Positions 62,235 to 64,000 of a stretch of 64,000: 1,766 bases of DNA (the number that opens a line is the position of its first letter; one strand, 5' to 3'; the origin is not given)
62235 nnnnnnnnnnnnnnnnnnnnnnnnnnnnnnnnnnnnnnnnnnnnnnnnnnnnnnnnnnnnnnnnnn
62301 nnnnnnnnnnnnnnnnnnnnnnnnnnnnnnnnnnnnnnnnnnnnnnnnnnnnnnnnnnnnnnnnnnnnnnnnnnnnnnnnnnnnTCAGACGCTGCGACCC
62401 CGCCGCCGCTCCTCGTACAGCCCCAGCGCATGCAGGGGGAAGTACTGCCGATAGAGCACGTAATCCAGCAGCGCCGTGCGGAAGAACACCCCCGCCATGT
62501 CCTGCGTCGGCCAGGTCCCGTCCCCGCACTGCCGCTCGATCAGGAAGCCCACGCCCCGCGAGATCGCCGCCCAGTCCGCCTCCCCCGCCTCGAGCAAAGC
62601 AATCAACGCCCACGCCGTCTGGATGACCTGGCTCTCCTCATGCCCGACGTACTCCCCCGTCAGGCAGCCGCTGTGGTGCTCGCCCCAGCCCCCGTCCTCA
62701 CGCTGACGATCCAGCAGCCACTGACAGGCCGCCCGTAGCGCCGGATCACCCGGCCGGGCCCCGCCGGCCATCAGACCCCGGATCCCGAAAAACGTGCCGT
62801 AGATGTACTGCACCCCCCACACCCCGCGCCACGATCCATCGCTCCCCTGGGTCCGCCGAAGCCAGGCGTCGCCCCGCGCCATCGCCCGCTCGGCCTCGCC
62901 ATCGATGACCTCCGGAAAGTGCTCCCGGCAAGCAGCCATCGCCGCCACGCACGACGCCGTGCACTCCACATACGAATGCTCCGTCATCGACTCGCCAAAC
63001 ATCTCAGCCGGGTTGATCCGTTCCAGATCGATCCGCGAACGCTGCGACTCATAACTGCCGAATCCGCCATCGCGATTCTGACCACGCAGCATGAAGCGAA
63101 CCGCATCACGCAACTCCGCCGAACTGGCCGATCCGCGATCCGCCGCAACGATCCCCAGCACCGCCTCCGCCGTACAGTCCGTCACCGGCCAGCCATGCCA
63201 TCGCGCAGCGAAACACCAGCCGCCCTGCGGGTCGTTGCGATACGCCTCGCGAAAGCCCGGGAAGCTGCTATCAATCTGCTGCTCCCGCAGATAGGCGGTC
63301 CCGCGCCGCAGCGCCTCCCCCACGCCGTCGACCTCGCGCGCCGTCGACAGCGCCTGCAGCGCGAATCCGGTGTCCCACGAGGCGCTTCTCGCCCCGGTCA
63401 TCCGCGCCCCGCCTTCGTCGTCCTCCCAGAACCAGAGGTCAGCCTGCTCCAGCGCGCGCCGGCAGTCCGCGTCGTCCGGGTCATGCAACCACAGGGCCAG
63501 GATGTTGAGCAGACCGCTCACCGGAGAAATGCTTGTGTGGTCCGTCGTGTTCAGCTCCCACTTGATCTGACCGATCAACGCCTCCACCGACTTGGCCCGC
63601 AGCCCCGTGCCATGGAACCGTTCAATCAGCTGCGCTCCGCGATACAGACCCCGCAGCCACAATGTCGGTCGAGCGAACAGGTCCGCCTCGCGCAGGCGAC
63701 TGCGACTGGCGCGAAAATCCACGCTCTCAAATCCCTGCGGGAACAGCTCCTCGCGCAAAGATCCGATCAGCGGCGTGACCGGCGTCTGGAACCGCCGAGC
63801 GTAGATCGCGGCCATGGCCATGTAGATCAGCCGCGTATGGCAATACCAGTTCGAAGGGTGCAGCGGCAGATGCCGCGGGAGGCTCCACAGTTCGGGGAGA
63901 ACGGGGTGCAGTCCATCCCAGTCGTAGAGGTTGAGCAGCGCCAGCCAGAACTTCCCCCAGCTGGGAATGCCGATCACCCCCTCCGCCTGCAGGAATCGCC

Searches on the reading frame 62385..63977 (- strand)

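Call 10: search_protein_families(library=pfam, proteins=[window:62385-63977:-], max_evalue=0.001)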
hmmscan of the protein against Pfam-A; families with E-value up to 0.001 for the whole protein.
window:62385-63977:- (530 aa): 4 families
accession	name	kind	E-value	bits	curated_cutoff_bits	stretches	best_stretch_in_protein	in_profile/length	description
PF13243.12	SQHop_cyclase_C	-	5e-59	200.4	26.1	1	198-522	2-318/319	Squalene-hopene cyclase C-terminal domain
PF13249.12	SQHop_cyclase_N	-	4.1e-25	89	26.2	1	6-187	114-290/291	Squalene-hopene cyclase N-terminal domain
PF07678.20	TED_complement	-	1.1e-05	25.1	22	0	414-465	116-166/312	A-macroglobulin TED domain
PF00432.27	Prenyltrans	-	0.00039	20.4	26.5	0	393-475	80-201/304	Prenyltransferase alpha-alpha toroid domain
